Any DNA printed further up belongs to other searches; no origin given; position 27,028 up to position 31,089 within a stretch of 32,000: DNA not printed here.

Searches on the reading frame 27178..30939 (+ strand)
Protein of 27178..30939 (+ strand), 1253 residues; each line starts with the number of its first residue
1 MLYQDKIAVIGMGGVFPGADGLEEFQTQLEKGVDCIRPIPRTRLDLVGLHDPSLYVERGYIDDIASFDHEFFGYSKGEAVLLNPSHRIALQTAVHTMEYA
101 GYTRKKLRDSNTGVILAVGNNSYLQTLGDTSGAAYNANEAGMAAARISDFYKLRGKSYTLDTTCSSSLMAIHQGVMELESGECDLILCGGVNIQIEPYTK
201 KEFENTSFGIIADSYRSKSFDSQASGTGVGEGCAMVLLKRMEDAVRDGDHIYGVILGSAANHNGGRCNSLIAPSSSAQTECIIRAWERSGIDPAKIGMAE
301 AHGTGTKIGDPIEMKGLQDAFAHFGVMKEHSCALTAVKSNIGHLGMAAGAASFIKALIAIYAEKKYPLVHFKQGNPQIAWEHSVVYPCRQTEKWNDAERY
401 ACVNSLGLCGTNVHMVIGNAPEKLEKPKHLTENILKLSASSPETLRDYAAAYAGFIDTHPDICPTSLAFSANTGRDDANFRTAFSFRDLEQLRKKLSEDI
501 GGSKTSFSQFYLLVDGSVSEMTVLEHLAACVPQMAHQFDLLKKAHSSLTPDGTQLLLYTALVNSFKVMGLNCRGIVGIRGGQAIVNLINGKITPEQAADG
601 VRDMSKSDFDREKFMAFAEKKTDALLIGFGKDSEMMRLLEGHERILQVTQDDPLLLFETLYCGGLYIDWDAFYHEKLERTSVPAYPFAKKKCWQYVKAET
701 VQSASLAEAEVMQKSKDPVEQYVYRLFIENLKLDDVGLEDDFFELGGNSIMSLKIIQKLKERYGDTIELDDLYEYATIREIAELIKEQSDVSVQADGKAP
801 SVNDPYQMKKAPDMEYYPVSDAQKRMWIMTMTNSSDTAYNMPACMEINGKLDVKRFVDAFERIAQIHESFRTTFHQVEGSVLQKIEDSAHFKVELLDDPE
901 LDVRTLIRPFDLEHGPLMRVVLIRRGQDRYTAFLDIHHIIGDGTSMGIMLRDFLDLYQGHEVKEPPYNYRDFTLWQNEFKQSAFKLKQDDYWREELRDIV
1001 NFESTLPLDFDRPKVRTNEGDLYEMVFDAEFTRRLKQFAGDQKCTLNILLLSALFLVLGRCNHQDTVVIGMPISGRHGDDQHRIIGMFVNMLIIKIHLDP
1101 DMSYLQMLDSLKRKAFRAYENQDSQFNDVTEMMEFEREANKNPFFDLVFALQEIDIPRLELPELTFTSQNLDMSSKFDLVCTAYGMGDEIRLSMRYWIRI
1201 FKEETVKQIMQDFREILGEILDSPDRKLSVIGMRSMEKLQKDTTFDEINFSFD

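Call 15: search_protein_families(library=pfam, proteins=[window:27178-30939:+], max_evalue=0.00001)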
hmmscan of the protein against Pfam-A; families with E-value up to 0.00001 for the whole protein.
window:27178-30939:+ (1253 aa): 7 families
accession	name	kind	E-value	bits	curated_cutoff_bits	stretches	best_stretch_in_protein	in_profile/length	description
PF00668.25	Condensation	-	6.9e-96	322.1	30.6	1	816-1235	4-448/456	Condensation domain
PF00109.32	ketoacyl-synt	-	1e-63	215.7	20.8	1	5-244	2-252/252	Beta-ketoacyl synthase, N-terminal domain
PF02801.28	Ketoacyl-synt_C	-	2.9e-31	108.4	20.8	1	252-371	1-118/119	Beta-ketoacyl synthase, C-terminal domain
PF00550.31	PP-binding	-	1.9e-14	54.1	20.8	1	722-785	2-67/67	Phosphopantetheine attachment site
PF22621.2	CurL-like_PKS_C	-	2.6e-11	43.7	27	1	434-496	2-64/64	CurL-like, PKS C-terminal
PF16197.11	KAsynt_C_assoc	-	2.4e-09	38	33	1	375-475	2-103/111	Ketoacyl-synthetase C-terminal extension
PF22336.2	RhiE-like_linker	-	6.4e-07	29.7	27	1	437-502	2-66/67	RhiE-like, KS-MAT linker domain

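Call 52: search_protein_families(library=ncbifam, proteins=[window:27178-30939:+], max_evalue=1e-10)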
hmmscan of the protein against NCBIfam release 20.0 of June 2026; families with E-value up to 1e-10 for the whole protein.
window:27178-30939:+ (1253 aa): 23 families
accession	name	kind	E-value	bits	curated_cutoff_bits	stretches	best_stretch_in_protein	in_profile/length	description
NF045894.1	PKS_plus_SDR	equivalog_domain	2.5e-120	403.2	1740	1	5-502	1-515/1515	type I polyketide synthase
NF040607.1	mycolic_Pks13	equivalog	2.2e-99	333.7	2100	1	4-428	100-535/1680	polyketide synthase Pks13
NF041183.1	Pks2_ls1_myc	equivalog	9.8e-96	321.1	2400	1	7-498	4-514/2086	sulfolipid-1 biosynthesis phthioceranic/hydroxyphthioceranic acid synthase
NF047350.1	aureusi_NRPS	equivalog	2.7e-82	276.6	2500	2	809-1233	987-1410/2373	aureusimine non-ribosomal peptide synthetase AusA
NF004282.0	PRK05691.1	subfamily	8e-76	254.4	4090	1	705-1244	573-1120/4334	non-ribosomal peptide synthase/polyketide synthase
TIGR02813.1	omega_3_PfaA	subfamily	4.6e-57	192.8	1010.1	1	143-421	185-464/2582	polyketide-type polyunsaturated fatty acid synthase PfaA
TIGR03150.1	fabF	equivalog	3.1e-36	124.9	493.75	1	6-417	2-406/407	beta-ketoacyl-ACP synthase II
NF004970.0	PRK06333.1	subfamily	6.7e-33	114.2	525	1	4-416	3-418/424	beta-ketoacyl-ACP synthase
NF005589.0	PRK07314.1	subfamily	1.2e-32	113.2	387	1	7-418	6-410/413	beta-ketoacyl-ACP synthase II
NF038078.1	NRPS_MxcG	equivalog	2.8e-29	101.1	2300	1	816-1111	4-308/1442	myxochelin non-ribosomal peptide synthetase MxcG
NF058662.1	cispenta_AmcF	equivalog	6.4e-29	101.1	325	1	87-380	63-336/369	cispentacin biosynthesis acyltransferase subunit AmcF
NF053555.1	prodigi_MBC_PigJ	equivalog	2.1e-27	95.8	900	1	142-418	490-757/759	prodigiosin MBC biosynthesis protein PigJ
NF005076.0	PRK06501.1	equivalog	7.9e-26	90.9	629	1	88-421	99-424/425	beta-ketoacyl-ACP synthase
NF004618.0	PRK05952.1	equivalog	1.1e-25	90.4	455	1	161-418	144-381/384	beta-ketoacyl-ACP synthase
NF005490.0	PRK07103.1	equivalog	1.8e-24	86.5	445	1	146-417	151-410/414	polyketide beta-ketoacyl:acyl carrier protein synthase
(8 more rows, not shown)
